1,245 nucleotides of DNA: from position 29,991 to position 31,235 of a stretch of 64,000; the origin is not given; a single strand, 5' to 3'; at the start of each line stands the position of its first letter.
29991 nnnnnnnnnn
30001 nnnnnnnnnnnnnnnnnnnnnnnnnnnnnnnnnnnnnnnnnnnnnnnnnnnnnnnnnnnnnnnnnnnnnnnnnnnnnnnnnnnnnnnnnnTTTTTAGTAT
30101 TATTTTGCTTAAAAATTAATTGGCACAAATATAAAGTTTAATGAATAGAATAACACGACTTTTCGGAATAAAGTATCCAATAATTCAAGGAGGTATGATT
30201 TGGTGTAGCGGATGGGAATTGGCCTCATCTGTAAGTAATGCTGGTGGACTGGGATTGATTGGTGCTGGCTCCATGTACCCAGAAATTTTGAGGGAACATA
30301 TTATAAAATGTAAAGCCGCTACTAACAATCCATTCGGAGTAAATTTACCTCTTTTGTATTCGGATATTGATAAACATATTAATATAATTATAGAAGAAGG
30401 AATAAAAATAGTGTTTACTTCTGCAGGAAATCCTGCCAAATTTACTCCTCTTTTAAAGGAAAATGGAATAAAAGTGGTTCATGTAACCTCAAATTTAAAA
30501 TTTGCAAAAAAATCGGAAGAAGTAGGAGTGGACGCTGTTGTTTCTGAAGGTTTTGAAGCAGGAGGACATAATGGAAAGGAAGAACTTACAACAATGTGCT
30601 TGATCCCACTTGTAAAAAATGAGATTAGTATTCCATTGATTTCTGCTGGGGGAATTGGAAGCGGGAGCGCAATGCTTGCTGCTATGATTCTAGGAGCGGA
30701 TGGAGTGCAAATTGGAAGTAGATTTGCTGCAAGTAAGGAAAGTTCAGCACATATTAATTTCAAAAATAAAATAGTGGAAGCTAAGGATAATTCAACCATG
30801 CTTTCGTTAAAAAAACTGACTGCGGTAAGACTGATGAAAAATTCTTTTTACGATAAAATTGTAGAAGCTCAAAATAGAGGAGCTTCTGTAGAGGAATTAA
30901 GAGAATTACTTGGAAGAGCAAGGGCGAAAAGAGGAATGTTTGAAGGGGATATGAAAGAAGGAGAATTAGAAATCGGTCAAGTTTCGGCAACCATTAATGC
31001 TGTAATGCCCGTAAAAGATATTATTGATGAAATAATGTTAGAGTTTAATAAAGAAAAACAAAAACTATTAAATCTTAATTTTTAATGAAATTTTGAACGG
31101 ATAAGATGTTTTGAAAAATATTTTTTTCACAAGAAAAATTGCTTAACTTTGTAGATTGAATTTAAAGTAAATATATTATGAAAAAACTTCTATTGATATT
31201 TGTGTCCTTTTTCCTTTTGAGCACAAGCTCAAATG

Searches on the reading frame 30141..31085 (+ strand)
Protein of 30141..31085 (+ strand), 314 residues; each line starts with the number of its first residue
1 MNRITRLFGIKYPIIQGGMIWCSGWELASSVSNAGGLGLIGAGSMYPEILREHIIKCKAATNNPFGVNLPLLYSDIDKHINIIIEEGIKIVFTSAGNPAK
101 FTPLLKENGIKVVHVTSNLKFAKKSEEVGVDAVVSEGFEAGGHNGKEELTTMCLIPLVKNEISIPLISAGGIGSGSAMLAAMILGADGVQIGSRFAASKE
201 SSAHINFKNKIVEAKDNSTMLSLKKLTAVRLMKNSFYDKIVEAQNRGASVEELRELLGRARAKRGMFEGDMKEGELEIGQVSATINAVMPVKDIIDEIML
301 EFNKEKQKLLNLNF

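Call 19: search_protein_families(library=pfam, proteins=[window:30141-31085:+], max_evalue=0.001)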
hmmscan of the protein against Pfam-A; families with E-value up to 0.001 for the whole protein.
window:30141-31085:+ (314 aa): 5 families
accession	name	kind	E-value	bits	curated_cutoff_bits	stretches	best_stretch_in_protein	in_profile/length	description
PF03060.21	NMO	-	2.5e-56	191.9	28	1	3-300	3-330/331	Nitronate monooxygenase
PF00478.31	IMPDH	-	2.1e-09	37.3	25.6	1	149-227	193-270/345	IMP dehydrogenase / GMP reductase domain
PF05690.20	ThiG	-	2.3e-09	37.4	23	1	104-203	118-215/247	Thiazole biosynthesis protein ThiG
PF04481.18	DUF561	-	1.3e-05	25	21.6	1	114-214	130-236/243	Protein of unknown function (DUF561)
PF01070.24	FMN_dh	-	7.9e-05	22.3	24.9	1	122-195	232-305/350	FMN-dependent dehydrogenase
